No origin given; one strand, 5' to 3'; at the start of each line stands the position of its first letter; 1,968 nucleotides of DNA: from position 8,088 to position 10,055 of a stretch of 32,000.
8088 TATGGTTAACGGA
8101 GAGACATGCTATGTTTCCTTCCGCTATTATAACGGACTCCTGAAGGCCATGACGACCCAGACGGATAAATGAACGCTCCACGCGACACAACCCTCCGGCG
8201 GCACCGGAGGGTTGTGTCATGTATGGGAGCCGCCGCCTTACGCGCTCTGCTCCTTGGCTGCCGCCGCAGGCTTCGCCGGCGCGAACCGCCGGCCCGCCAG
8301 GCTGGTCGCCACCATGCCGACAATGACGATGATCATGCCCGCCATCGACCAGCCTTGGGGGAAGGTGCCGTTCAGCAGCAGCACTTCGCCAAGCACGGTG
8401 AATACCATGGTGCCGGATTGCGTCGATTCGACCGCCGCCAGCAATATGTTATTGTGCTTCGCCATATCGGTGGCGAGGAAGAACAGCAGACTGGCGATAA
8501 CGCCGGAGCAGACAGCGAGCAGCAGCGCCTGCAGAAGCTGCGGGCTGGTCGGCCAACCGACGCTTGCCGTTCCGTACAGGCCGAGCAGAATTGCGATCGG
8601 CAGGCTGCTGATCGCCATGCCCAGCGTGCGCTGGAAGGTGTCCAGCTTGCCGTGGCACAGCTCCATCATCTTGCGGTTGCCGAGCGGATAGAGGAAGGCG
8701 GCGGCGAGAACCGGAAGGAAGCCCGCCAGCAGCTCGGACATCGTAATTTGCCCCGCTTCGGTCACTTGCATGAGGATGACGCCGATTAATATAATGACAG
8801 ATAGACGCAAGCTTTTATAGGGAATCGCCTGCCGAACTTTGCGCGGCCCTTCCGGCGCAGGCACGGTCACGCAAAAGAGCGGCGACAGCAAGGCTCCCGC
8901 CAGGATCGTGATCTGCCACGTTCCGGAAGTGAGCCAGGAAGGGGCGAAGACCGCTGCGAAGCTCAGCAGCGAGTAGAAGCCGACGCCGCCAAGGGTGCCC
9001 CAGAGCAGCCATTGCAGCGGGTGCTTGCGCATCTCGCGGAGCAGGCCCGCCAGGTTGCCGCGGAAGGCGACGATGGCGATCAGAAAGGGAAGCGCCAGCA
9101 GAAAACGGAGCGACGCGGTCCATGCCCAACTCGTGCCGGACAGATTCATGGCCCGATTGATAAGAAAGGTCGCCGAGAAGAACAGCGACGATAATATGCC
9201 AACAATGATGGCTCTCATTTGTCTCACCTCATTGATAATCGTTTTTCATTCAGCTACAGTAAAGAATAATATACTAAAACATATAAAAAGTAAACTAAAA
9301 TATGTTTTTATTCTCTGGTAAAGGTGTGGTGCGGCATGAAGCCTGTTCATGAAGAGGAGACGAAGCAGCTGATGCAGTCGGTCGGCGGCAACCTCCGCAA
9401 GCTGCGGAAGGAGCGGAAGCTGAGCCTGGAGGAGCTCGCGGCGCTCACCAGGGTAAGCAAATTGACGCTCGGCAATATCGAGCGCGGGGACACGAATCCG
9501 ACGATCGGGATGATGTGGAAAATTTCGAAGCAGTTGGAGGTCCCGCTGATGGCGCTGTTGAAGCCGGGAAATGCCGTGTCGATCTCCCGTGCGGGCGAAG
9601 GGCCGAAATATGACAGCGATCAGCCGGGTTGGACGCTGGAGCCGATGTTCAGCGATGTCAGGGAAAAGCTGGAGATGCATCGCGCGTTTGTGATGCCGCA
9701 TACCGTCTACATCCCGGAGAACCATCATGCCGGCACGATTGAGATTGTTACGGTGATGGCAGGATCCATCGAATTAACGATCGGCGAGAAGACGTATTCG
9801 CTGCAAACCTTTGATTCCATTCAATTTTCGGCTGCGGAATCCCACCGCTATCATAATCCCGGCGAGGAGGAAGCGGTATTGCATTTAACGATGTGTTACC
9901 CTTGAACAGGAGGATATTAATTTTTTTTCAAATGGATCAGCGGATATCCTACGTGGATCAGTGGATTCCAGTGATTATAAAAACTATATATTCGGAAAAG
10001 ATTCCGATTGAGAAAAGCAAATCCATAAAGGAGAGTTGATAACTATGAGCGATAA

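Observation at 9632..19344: The 9.2-kb vanA-type island lies between two diverged 275-bp direct repeats of the host XRE-cupin gene 3' end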

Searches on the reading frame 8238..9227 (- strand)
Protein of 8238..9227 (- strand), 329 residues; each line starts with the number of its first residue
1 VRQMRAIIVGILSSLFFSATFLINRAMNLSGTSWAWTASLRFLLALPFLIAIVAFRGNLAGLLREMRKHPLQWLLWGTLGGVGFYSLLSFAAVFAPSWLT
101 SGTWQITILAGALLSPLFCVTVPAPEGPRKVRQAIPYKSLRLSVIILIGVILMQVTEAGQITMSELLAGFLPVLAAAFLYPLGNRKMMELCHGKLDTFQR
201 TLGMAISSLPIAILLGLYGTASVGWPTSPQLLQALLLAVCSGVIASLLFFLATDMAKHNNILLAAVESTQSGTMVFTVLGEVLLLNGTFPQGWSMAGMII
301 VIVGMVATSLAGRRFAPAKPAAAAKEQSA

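Call 49: search_protein_families(library=pfam, proteins=[window:8238-9227:-], max_evalue=0.01)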
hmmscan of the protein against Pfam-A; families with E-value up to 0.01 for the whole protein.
window:8238-9227:- (329 aa): 2 families
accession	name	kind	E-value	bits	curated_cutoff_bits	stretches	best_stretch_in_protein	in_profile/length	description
PF13536.12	EmrE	-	8.3e-101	337.3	25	1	41-307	1-262/263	Putative multidrug resistance efflux transporter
PF09843.14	DUF2070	-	0.00088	18.1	30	1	139-309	13-169/561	Predicted membrane protein (DUF2070)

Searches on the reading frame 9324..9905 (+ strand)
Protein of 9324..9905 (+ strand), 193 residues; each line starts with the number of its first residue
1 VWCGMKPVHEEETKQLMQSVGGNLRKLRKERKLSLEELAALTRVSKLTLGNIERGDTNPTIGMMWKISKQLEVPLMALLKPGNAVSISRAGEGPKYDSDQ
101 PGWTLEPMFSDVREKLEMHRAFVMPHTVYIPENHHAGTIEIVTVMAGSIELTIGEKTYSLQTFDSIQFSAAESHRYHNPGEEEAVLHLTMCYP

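Call 10: search_protein_families(library=ncbifam, proteins=[window:9324-9905:+])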
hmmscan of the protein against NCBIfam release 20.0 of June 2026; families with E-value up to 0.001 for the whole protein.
window:9324-9905:+ (193 aa): 11 families
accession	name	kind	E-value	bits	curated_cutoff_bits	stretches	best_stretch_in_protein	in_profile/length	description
NF006015.0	PRK08154.1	subfamily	6.8e-11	41.9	204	1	8-83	19-94/314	anaerobic benzoate catabolism transcriptional regulator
NF010465.0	PRK13890.1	equivalog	3.2e-08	33.7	96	1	23-81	9-67/121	conjugal transfer protein TrbA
NF007408.0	PRK09943.1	equivalog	1.4e-07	31.2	211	0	132-181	123-171/185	HTH-type transcriptional regulator PuuR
TIGR00270.2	TIGR00270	equivalog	4.5e-07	29.8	110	1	11-77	67-133/159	multiprotein bridging factor aMBF1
NF046032.1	TransRegSlrRBacil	equivalog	7.8e-07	29.3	250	1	22-79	4-62/149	HTH-type transcriptional regulator SlrR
NF041951.1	phage_RstR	subfamily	1.2e-06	28.7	80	1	20-79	3-62/108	RstR family transcriptional repressor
NF003162.0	PRK04140.1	equivalog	1.3e-06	27.7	263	1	21-77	128-184/317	transcriptional regulator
TIGR03070.1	couple_hipB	subfamily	8.6e-06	25.6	71.65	1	21-70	4-53/58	type II toxin-antitoxin system Y4mF family antitoxin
NF047948.1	male_kill_WMK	equivalog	1.9e-05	24.3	300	1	9-80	152-223/300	WO male-killing family protein Wmk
NF041677.1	trans_regClgR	equivalog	0.00018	21.5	170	1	16-80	5-69/113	transcriptional regulator ClgR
NF007257.0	PRK09706.1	subfamily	0.00063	19.6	101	1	19-72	5-58/135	transcriptional repressor DicA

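Call 17: find_related_loci(query=window:9324-9902:+, collection=genome_contigs, flank=10000)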
Query window:9324-9902:+ (193 aa) in genome_contigs; peptide patterns used: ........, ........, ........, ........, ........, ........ (x = any residue, [..] = any of these).
47 stretches matched a pattern; 9 encode a relative of the query (tblastn E <= 1e-3); 9 distinct loci.
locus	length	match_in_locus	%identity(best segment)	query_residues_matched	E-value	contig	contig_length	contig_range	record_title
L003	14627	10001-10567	93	5-193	3e-120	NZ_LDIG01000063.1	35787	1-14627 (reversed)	Paenibacillus dendritiformis strain G25-126 G25-126_contig000063, whole genome shotgun sequence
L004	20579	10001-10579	91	1-193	4e-120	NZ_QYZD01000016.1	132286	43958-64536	Paenibacillus thiaminolyticus strain BO5 NODE_16_length_132286_cov_220.668489, whole genome shotgun sequence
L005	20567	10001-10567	83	5-193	4e-108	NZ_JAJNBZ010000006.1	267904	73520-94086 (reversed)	Paenibacillus profundus strain YoMME NODE_6_length_267904_cov_83.673667, whole genome shotgun sequence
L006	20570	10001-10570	82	4-193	2e-107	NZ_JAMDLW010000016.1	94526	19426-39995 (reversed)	Paenibacillus apiarius strain NRRL NRS-1438 contig_0000016, whole genome shotgun sequence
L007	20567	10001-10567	66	4-192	2e-80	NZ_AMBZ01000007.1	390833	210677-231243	Paenibacillus alvei DSM 29 PAV_7c, whole genome shotgun sequence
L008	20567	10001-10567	65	4-192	3e-80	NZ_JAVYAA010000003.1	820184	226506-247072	Paenibacillus suaedae strain chi10 contig3, whole genome shotgun sequence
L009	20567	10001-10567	65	4-192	3e-80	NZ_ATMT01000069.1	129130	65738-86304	Paenibacillus alvei TS-15 PAALTS15_19, whole genome shotgun sequence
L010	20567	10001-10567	63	3-192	1e-77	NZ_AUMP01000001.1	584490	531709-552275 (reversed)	Fictibacillus gelatini DSM 15865 H538DRAFT_scaffold00001.1_C, whole genome shotgun sequence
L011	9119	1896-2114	33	1-73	3e-4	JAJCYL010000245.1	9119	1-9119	MAG: Cytophagales bacterium isolate OFTM329 OFTM329_244, whole genome shotgun sequence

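Call 20: find_encoding_contigs(protein=window:9336-9905:+, flank=10000, max_places=10)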
Protein window:9336-9905:+ (189 aa): 10 contigs read that carry it; 4 places shown.
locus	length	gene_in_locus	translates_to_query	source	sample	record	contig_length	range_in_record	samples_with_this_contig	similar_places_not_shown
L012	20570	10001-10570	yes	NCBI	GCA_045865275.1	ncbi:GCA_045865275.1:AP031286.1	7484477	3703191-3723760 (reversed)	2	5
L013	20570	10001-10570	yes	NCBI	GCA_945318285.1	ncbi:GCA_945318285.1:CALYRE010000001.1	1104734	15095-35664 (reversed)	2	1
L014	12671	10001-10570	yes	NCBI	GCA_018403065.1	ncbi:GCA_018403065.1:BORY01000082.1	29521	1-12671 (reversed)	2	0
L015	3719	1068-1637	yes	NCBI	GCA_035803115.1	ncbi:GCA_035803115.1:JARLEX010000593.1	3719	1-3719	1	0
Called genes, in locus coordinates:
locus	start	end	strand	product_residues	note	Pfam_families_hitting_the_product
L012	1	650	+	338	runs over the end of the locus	PF00512:HisKA, PF02518:HATPase_c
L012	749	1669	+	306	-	PF00005:ABC_tran, PF13304:AAA_21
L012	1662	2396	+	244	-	PF12730:ABC2_membrane_4, PF10920:DUF2705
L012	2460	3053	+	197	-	PF14378:PAP2_3 (weak), PF01569:PAP2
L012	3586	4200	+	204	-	PF07833:Cu_amine_oxidN1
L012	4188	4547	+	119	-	PF07833:Cu_amine_oxidN1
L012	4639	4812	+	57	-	-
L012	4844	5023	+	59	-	-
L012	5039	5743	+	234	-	PF00005:ABC_tran, PF13304:AAA_21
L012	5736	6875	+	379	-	PF13346:ABC2_membrane_5 (faint)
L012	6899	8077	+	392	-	PF02518:HATPase_c (weak), PF14501:HATPase_c_5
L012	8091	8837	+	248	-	PF00072:Response_reg, PF04397:LytTR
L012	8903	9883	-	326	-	PF13536:EmrE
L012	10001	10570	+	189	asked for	PF12844:HTH_19, PF13560:HTH_31 (weak), PF01381:HTH_3, PF13413:HTH_25 (weak), PF07883:Cupin_2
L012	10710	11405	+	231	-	PF00072:Response_reg, PF00486:Trans_reg_C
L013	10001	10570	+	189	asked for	PF12844:HTH_19, PF13560:HTH_31 (weak), PF01381:HTH_3, PF13413:HTH_25 (weak), PF07883:Cupin_2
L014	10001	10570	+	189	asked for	PF12844:HTH_19, PF13560:HTH_31 (weak), PF01381:HTH_3, PF13413:HTH_25 (weak), PF07883:Cupin_2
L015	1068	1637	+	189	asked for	PF12844:HTH_19, PF13560:HTH_31 (weak), PF01381:HTH_3, PF13413:HTH_25 (weak), PF07883:Cupin_2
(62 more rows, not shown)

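Call 27: find_homologous_proteins(query=window:9336-9902:+, max_evalue=1e-60)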
Query window:9336-9902:+ (189 aa): 11 proteins with E <= 1e-60 among 192 candidates.
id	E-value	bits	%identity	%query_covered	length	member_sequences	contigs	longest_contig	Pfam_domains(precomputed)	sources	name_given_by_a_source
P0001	4.6e-108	377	89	100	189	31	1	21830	PF12844.14,PF07883.18,PF01381.29,PF13560.13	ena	-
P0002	3.8e-98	344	81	100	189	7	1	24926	PF12844.14,PF07883.18,PF01381.29,PF13560.13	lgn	-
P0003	2.3e-73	264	66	98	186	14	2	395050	PF12844.14,PF07883.18,PF01381.29,PF13560.13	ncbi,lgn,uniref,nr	ncbi:XRE family transcriptional regulator [Paenibacillus sp. MER 180]|uniref:helix-turn-helix domain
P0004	6.4e-70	252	64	98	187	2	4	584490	PF12844.14,PF13413.13,PF07883.18,PF01381.29,PF13560.13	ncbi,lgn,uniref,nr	ncbi:helix-turn-helix domain-containing protein [Fictibacillus gelatini]|uniref:helix-turn-helix dom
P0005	1.6e-67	245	61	97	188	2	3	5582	PF12844.14,PF07883.18,PF01381.29,PF13560.13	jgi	jgi:XRE family transcriptional regulator, regulator of sulfur utilization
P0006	1.7e-67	245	61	96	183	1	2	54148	PF12844.14,PF07883.18,PF01381.29,PF13560.13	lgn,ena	-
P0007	2.0e-67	244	61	97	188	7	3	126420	PF12844.14,PF07883.18,PF01381.29,PF13560.13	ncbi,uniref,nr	ncbi:helix-turn-helix domain-containing protein [Brevibacillus laterosporus]|uniref:XRE family trans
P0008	4.9e-67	243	60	97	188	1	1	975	PF12844.14,PF07883.18,PF01381.29,PF13560.13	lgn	-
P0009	9.4e-67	242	61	97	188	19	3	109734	PF12844.14,PF07883.18,PF01381.29,PF13560.13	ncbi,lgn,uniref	ncbi:XRE family transcriptional regulator [Brevibacillus laterosporus]|uniref:helix-turn-helix domai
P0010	5.5e-66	240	60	96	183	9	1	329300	PF07883.18,PF01381.29,PF13560.13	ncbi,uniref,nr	ncbi:helix-turn-helix domain-containing protein [Paenibacillus sp. 1001270B_150601_E10]|uniref:helix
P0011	9.6e-66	239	60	97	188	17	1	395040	PF12844.14,PF07883.18,PF01381.29,PF13560.13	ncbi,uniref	ncbi:helix-turn-helix domain-containing protein [Viridibacillus arvi]|uniref:helix-turn-helix domain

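Call 28: list_cluster_members(proteins=[window:9336-9902:+, window:19083-19382:+])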
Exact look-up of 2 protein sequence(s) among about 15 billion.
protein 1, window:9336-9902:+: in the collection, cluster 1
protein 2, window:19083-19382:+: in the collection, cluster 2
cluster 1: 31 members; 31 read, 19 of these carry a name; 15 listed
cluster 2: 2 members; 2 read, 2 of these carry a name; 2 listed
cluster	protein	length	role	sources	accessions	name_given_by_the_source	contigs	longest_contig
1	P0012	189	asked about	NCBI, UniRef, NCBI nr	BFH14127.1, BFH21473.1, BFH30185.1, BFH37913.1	XRE family transcriptional regulator [Paenibacillus melissococcoides] | XRE family transcriptional regulator n=1 Tax=Paenibacillus melissococcoides TaxID=2912268 ... | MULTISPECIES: XRE family transcriptional regulator [Paenibacillus]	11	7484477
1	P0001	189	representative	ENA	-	-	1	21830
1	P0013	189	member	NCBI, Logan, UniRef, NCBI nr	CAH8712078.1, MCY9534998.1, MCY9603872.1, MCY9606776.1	XRE family transcriptional regulator [Paenibacillus thiaminolyticus] | Helix-turn-helix domain-containing protein n=1 Tax=Paenibacillus thiaminolyticus ...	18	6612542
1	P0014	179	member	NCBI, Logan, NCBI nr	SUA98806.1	XRE family transcriptional regulator [Paenibacillus thiaminolyticus]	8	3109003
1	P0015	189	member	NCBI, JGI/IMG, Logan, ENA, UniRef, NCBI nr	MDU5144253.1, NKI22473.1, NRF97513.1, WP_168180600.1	MAG: XRE family transcriptional regulator [Paenibacillus dendritiformis] | helix-turn-helix domain-containing protein n=1 Tax=Paenibacillus dendritiformis ... | XRE family transcriptional regulator [Paenibacillus dendritiformis]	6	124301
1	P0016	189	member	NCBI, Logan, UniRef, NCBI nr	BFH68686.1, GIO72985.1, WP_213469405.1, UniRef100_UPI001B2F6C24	transcriptional regulator [Paenibacillus dendritiformis] | helix-turn-helix domain-containing protein n=1 Tax=Paenibacillus dendritiformis ... | XRE family transcriptional regulator [Paenibacillus dendritiformis]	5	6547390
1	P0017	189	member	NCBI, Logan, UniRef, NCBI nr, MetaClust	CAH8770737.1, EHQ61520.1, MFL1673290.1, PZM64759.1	helix-turn-helix domain-containing protein [Paenibacillus dendritiformis] | DNA-binding protein n=1 Tax=Paenibacillus dendritiformis C454 TaxID=1131935 ... | XRE family transcriptional regulator [Paenibacillus dendritiformis]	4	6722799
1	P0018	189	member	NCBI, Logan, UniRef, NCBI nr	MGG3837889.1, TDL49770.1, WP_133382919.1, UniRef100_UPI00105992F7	XRE family transcriptional regulator [Paenibacillus thiaminolyticus] | helix-turn-helix domain-containing protein n=1 Tax=Paenibacillus TaxID=44249 ... | XRE family transcriptional regulator [Paenibacillus dendritiformis]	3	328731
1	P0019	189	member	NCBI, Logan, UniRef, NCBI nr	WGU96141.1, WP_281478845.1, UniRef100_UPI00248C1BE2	XRE family transcriptional regulator [Paenibacillus dendritiformis] | helix-turn-helix domain-containing protein n=1 Tax=Paenibacillus dendritiformis ...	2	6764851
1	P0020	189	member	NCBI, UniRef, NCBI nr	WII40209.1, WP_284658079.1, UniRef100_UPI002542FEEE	helix-turn-helix domain-containing protein [Paenibacillus thiaminolyticus] | helix-turn-helix domain-containing protein n=1 Tax=Paenibacillus thiaminolyticus ... | XRE family transcriptional regulator [Paenibacillus thiaminolyticus]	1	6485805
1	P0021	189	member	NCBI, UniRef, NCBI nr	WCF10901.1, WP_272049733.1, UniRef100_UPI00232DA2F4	XRE family transcriptional regulator [Paenibacillus thiaminolyticus] | helix-turn-helix domain-containing protein n=1 Tax=Paenibacillus thiaminolyticus ...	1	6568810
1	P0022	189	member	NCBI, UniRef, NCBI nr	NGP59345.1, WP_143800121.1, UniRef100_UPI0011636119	helix-turn-helix domain-containing protein [Paenibacillus thiaminolyticus] | helix-turn-helix domain-containing protein n=1 Tax=Paenibacillus thiaminolyticus ... | XRE family transcriptional regulator [Paenibacillus thiaminolyticus]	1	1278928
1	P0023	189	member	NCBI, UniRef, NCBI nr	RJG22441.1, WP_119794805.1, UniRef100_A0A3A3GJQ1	helix-turn-helix domain-containing protein [Paenibacillus thiaminolyticus] | XRE family transcriptional regulator n=1 Tax=Paenibacillus thiaminolyticus TaxID=49283 ... | XRE family transcriptional regulator [Paenibacillus thiaminolyticus]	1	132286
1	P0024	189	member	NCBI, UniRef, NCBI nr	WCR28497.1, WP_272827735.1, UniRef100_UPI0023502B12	XRE family transcriptional regulator [Paenibacillus thiaminolyticus] | helix-turn-helix domain-containing protein n=1 Tax=Paenibacillus thiaminolyticus ...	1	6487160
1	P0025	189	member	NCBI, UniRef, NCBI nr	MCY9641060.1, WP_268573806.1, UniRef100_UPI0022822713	helix-turn-helix domain-containing protein [Paenibacillus thiaminolyticus] | helix-turn-helix domain-containing protein n=1 Tax=Paenibacillus thiaminolyticus ... | XRE family transcriptional regulator [Paenibacillus thiaminolyticus]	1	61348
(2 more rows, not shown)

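Call 37: find_encoding_contigs(protein=P0016, flank=6000, max_places=4)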
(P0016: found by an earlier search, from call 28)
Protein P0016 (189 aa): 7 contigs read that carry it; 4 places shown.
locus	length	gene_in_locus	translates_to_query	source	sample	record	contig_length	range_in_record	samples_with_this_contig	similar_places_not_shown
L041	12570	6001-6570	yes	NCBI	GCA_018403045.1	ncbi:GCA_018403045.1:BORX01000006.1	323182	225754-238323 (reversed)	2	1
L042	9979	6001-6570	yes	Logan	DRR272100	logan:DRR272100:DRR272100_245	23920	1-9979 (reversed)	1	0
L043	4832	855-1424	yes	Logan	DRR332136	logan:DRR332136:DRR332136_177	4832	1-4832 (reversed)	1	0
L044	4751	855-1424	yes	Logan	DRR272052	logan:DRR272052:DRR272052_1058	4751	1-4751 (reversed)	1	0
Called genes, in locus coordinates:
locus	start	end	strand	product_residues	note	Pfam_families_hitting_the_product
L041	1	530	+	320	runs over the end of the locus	PF07833:Cu_amine_oxidN1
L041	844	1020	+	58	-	-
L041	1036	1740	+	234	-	PF00005:ABC_tran, PF13304:AAA_21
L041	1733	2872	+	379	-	PF13346:ABC2_membrane_5 (faint)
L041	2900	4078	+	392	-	PF02518:HATPase_c (weak), PF14501:HATPase_c_5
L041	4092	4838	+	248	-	PF00072:Response_reg, PF04397:LytTR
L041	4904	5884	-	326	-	PF13536:EmrE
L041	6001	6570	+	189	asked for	PF12844:HTH_19, PF13560:HTH_31, PF01381:HTH_3, PF13413:HTH_25 (faint), PF07883:Cupin_2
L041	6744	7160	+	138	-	PF07485:DUF1529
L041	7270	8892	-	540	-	PF00732:GMC_oxred_N, PF05199:GMC_oxred_C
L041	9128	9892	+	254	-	PF00561:Abhydrolase_1, PF00975:Thioesterase (weak), PF12146:Hydrolase_4, PF12697:Abhydrolase_6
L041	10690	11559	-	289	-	PF00149:Metallophos, PF12850:Metallophos_2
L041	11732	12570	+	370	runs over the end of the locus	PF06925:MGDG_synth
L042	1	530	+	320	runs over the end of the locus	PF07833:Cu_amine_oxidN1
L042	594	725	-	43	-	-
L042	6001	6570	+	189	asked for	PF12844:HTH_19, PF13560:HTH_31, PF01381:HTH_3, PF13413:HTH_25 (faint), PF07883:Cupin_2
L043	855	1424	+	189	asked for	PF12844:HTH_19, PF13560:HTH_31, PF01381:HTH_3, PF13413:HTH_25 (faint), PF07883:Cupin_2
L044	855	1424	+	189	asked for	PF12844:HTH_19, PF13560:HTH_31, PF01381:HTH_3, PF13413:HTH_25 (faint), PF07883:Cupin_2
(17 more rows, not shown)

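Call 38: find_encoding_contigs(protein=P0001, flank=6000, max_places=4)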
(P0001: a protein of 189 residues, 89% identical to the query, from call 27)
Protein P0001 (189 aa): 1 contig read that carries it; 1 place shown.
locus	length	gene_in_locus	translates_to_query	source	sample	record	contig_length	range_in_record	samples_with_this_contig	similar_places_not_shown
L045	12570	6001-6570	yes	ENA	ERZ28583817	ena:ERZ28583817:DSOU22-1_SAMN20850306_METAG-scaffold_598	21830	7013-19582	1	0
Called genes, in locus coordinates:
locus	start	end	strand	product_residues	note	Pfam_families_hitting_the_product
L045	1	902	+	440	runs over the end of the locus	-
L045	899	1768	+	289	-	-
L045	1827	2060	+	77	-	-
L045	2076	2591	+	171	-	PF00106:adh_short, PF08659:KR, PF13561:adh_short_C2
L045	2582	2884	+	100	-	-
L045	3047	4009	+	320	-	PF07833:Cu_amine_oxidN1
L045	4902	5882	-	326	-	PF13536:EmrE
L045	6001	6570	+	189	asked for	PF12844:HTH_19, PF13560:HTH_31, PF01381:HTH_3, PF07883:Cupin_2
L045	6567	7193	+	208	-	PF07485:DUF1529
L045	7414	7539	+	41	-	-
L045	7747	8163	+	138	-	PF07485:DUF1529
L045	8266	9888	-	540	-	PF00732:GMC_oxred_N, PF05199:GMC_oxred_C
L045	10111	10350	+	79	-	-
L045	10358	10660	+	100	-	-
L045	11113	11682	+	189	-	PF22790:YkoP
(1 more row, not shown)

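Call 49: search_protein_families(library=pfam, proteins=[window:9336-9905:+], max_evalue=0.01)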
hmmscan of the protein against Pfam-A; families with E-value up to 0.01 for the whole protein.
window:9336-9905:+ (189 aa): 8 families
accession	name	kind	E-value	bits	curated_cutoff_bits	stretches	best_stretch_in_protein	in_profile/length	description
PF01381.28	HTH_3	-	1.4e-14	54.3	23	1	20-71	1-52/55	Helix-turn-helix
PF07883.17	Cupin_2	-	1.8e-13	50.4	27.2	1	119-182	5-66/70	Cupin domain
PF12844.13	HTH_19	-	3.3e-09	36.9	30.2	1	19-75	3-59/64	Helix-turn-helix domain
PF13560.12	HTH_31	-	2e-07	31.6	27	1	17-57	3-44/64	Helix-turn-helix domain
PF13413.12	HTH_25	-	3.1e-06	27.3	24.6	1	20-53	2-35/62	Helix-turn-helix domain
PF02311.25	AraC_binding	-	0.0009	19.4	21.1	1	123-180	13-69/135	AraC-like ligand binding domain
PF13443.12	HTH_26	-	0.0034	18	22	1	19-69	1-52/63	Cro/C1-type HTH DNA-binding domain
PF01050.24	MannoseP_isomer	-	0.0061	17.2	23.6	0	110-177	26-92/116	Mannose-6-phosphate isomerase C-terminal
